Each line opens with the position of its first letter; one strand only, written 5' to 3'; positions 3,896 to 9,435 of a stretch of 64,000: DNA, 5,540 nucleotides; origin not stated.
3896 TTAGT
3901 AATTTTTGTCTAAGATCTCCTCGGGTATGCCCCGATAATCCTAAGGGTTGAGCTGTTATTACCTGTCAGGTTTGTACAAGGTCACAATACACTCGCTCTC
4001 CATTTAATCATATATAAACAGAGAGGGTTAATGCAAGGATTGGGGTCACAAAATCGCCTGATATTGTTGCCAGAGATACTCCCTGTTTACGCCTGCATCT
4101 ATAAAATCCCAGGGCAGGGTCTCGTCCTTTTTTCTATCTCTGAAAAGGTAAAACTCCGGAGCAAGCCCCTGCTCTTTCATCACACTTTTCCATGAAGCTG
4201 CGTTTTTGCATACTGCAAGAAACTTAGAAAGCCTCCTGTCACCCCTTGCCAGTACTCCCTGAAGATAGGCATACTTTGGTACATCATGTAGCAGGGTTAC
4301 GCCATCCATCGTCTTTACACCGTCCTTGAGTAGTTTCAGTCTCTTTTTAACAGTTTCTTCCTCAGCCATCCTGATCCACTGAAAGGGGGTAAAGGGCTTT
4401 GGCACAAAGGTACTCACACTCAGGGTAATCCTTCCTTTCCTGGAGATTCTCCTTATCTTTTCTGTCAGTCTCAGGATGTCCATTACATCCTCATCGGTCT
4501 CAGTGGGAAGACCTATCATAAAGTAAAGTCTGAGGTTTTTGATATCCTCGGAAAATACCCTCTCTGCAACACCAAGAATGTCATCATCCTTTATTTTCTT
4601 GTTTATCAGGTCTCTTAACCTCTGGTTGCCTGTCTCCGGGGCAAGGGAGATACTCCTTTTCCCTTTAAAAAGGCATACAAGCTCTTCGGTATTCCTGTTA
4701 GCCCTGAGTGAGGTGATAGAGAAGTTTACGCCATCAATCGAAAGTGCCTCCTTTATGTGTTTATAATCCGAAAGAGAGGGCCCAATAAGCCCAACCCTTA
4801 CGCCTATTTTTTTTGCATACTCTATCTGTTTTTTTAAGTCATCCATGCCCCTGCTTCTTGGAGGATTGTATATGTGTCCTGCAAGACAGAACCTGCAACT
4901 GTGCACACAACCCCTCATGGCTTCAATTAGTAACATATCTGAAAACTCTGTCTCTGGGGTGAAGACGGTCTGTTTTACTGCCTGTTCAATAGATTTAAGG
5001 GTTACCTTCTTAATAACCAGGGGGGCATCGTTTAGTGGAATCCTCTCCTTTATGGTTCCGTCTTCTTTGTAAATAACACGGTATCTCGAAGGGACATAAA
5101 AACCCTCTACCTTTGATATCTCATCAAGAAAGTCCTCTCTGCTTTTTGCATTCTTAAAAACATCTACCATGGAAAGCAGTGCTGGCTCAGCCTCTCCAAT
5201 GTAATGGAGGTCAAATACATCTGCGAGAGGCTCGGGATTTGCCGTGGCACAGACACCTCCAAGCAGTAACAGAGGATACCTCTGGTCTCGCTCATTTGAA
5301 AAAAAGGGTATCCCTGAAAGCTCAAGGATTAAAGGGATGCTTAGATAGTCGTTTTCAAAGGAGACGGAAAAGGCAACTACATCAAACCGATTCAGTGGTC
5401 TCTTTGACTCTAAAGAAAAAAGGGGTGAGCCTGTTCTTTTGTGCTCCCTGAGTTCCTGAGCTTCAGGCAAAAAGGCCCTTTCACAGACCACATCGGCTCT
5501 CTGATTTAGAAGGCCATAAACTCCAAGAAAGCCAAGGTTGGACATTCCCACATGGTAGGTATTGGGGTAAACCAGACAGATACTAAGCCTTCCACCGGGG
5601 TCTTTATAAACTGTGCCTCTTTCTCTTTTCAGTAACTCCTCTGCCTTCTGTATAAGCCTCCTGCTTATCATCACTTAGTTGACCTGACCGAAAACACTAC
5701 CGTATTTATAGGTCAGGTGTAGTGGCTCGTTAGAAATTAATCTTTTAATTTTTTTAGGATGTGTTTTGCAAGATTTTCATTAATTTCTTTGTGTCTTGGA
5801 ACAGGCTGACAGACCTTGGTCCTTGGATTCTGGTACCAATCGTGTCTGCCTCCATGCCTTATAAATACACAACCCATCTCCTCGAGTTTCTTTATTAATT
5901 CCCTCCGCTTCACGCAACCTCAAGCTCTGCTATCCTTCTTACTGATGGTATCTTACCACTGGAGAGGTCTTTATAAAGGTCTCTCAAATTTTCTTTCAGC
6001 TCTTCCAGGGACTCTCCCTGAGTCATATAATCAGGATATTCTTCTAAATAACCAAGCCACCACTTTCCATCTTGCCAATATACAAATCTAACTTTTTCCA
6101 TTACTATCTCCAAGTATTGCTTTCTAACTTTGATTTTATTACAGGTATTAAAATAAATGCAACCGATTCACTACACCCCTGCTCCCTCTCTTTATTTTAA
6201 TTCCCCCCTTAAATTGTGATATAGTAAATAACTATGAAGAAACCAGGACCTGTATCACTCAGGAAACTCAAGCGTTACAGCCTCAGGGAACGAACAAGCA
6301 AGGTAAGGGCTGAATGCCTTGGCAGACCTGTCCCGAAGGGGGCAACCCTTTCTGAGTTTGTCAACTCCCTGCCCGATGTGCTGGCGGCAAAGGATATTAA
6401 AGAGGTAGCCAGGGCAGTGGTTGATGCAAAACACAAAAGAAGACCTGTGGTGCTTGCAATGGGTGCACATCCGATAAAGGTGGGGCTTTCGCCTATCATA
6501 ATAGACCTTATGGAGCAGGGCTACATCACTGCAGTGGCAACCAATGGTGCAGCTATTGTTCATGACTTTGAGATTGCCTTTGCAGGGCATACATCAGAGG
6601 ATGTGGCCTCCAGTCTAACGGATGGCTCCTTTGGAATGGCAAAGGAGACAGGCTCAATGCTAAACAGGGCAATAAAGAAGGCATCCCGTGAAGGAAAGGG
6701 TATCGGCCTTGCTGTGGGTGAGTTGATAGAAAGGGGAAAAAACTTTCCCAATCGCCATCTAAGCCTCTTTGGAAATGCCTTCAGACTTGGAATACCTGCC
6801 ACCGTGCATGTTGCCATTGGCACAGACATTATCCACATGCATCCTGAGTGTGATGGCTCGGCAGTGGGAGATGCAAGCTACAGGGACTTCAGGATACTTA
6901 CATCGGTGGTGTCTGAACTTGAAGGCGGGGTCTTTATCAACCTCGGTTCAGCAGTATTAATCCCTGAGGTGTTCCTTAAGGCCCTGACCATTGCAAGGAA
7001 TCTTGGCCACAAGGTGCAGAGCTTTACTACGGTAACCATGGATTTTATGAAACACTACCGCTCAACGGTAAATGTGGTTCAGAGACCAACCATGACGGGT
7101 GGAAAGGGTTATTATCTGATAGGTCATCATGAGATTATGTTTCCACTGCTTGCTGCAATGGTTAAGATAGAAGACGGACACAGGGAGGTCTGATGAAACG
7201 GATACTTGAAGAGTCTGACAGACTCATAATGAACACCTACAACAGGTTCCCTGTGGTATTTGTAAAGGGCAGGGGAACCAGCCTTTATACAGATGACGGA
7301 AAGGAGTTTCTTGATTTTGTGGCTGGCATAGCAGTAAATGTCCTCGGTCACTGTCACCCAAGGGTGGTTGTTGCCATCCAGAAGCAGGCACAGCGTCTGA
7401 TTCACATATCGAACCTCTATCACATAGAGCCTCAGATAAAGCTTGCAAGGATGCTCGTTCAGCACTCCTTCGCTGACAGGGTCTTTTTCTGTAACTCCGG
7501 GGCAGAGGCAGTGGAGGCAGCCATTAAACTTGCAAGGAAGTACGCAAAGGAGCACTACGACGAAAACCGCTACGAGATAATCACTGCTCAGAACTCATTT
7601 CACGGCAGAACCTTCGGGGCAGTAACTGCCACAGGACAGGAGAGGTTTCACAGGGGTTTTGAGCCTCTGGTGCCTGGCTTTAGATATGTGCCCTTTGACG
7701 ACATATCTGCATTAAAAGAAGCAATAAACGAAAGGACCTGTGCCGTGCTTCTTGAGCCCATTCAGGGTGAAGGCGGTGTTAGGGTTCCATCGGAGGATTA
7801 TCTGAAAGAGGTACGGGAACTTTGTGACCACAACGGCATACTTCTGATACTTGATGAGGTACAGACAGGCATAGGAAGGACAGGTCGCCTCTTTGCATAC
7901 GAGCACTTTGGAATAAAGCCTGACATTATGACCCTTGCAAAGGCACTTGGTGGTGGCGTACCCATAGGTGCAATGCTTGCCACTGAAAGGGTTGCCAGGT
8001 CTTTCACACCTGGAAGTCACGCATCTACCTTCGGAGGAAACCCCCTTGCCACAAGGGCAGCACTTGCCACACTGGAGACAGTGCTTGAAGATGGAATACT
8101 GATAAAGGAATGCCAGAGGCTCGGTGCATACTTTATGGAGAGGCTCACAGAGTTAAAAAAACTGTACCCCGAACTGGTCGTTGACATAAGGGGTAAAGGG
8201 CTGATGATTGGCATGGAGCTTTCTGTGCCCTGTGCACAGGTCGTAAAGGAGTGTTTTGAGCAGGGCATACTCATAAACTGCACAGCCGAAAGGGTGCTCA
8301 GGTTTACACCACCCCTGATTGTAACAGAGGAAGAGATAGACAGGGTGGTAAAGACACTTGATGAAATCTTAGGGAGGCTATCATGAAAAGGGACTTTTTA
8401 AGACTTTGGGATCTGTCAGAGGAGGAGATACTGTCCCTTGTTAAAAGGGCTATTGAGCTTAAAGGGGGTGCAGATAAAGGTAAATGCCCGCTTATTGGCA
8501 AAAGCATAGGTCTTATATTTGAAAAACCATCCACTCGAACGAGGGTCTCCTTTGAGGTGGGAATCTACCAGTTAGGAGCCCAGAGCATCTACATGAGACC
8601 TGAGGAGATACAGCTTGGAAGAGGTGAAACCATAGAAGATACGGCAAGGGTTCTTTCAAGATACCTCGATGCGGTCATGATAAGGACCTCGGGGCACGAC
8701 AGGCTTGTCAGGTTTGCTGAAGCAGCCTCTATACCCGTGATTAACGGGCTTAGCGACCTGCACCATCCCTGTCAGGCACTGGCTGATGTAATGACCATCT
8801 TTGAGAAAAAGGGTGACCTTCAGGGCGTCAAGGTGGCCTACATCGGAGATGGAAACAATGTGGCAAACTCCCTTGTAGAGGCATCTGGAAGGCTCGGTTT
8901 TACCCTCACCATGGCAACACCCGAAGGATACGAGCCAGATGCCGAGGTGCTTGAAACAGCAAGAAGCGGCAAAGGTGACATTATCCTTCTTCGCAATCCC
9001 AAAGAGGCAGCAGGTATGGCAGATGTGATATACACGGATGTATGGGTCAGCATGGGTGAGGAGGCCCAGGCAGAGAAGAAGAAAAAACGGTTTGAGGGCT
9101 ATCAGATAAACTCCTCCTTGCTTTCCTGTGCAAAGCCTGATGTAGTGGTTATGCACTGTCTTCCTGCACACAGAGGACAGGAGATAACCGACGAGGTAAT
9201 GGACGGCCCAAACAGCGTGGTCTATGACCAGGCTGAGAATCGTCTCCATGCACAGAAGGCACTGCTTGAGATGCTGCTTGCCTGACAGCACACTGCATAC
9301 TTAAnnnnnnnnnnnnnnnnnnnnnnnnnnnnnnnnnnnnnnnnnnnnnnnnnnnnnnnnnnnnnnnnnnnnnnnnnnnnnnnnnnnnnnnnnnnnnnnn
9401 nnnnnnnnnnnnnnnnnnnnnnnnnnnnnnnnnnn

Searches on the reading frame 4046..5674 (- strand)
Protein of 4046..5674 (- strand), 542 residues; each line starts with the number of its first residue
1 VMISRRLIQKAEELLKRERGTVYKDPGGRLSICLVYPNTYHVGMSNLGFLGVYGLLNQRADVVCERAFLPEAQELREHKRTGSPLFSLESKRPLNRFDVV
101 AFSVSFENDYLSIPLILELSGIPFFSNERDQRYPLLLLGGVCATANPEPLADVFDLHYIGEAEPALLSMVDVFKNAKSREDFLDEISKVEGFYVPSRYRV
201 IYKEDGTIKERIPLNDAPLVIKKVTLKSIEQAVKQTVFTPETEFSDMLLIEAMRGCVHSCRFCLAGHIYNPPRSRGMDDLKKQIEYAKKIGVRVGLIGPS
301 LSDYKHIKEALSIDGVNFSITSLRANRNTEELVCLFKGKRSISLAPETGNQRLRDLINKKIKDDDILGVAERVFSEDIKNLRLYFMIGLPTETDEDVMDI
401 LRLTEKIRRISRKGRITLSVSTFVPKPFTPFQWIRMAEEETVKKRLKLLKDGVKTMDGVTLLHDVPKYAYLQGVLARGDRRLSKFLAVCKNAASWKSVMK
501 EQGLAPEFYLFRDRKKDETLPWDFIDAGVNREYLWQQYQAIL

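Call 57: search_protein_families(library=pfam, proteins=[window:4046-5674:-], max_evalue=0.00001)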
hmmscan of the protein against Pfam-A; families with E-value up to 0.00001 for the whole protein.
window:4046-5674:- (542 aa): 2 families
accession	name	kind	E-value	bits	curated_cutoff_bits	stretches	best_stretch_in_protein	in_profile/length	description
PF19864.5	Radical_SAM_N2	-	5.8e-48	162.6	29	1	48-195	1-151/151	Radical SAM proteins, N-terminal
PF04055.27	Radical_SAM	-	6.6e-19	69.1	29.5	1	251-403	2-165/166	Radical SAM superfamily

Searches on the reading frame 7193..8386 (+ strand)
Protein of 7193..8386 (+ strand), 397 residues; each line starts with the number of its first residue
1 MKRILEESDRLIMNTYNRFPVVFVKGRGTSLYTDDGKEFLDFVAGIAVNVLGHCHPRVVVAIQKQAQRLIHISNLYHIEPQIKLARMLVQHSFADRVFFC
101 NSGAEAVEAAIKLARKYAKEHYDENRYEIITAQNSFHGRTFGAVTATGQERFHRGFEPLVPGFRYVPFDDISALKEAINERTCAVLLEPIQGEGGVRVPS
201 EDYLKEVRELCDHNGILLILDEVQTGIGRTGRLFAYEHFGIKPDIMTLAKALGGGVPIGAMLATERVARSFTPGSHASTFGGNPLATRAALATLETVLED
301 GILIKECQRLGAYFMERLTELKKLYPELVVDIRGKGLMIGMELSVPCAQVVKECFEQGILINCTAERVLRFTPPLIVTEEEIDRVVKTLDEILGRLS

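Call 59: search_protein_families(library=pfam, proteins=[window:7193-8386:+], max_evalue=0.0001)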
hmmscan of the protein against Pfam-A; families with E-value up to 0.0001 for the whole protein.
window:7193-8386:+ (397 aa): 2 families
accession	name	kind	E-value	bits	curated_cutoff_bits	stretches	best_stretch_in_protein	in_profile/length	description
PF00202.27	Aminotran_3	-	4.1e-130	434.5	30.5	1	16-393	6-403/403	Aminotransferase class-III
PF00155.27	Aminotran_1_2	-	8.8e-06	25.6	19.7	1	170-388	129-360/361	Aminotransferase class I and II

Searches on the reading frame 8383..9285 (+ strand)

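Call 59: search_protein_families(library=pfam, proteins=[window:8383-9285:+], max_evalue=0.0001)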
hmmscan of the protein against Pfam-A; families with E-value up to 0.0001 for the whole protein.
window:8383-9285:+ (300 aa): 2 families
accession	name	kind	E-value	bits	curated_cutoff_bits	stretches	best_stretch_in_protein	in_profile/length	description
PF00185.30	OTCace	-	7.2e-58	195.5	29.4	1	147-297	1-156/157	Aspartate/ornithine carbamoyltransferase, Asp/Orn binding domain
PF02729.26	OTCace_N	-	4.3e-50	170.1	29.9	1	3-141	1-148/148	Aspartate/ornithine carbamoyltransferase, carbamoyl-P binding domain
